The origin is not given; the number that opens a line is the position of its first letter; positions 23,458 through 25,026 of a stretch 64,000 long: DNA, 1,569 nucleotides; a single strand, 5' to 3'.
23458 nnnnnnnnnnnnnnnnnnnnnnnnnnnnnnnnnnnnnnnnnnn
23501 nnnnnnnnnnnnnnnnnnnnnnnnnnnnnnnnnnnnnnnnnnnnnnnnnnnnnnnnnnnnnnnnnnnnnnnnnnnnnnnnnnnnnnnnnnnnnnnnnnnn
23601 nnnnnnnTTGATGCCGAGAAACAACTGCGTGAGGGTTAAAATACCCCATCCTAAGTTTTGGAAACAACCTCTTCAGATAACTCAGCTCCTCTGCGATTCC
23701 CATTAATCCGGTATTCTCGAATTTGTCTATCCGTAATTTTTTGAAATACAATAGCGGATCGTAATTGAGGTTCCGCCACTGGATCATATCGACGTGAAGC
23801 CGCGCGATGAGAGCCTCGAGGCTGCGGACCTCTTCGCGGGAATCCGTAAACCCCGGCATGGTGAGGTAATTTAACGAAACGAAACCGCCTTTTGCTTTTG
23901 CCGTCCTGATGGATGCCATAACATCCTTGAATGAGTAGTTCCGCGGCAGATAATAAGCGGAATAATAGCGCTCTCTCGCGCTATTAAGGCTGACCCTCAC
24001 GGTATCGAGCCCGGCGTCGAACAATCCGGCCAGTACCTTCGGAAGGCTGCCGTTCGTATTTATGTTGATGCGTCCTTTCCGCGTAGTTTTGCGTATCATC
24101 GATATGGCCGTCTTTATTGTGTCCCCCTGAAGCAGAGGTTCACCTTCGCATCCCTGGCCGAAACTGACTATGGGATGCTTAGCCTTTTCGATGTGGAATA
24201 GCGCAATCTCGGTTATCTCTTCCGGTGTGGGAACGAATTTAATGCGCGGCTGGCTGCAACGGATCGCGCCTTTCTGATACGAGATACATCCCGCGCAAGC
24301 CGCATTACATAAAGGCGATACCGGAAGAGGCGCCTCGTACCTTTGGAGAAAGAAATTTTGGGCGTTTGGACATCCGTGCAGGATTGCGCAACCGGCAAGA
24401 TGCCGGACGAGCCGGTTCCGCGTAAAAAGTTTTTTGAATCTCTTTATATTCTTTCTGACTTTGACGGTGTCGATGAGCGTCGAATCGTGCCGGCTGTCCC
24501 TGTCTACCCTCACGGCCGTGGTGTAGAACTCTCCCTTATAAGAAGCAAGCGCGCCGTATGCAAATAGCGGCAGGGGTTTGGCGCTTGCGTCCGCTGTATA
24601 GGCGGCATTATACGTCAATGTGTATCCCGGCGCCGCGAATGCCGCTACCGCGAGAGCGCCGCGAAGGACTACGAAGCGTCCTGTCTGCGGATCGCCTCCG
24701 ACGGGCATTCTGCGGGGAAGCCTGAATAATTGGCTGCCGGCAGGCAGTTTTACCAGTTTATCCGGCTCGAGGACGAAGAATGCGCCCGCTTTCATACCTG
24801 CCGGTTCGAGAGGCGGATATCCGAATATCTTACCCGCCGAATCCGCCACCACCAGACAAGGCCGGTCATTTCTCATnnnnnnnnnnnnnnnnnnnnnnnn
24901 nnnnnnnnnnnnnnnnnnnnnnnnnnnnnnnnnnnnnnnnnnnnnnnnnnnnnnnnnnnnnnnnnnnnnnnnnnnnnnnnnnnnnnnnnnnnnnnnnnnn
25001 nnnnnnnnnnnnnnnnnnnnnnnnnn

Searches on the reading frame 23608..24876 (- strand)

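Call 34: search_protein_families(library=pfam, proteins=[window:23608-24876:-], max_evalue=0.001)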
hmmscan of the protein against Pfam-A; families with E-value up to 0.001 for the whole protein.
window:23608-24876:- (423 aa): 1 family
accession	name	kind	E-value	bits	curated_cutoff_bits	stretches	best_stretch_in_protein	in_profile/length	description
PF04055.27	Radical_SAM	-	2.4e-19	70.5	29.5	1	185-350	2-162/166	Radical SAM superfamily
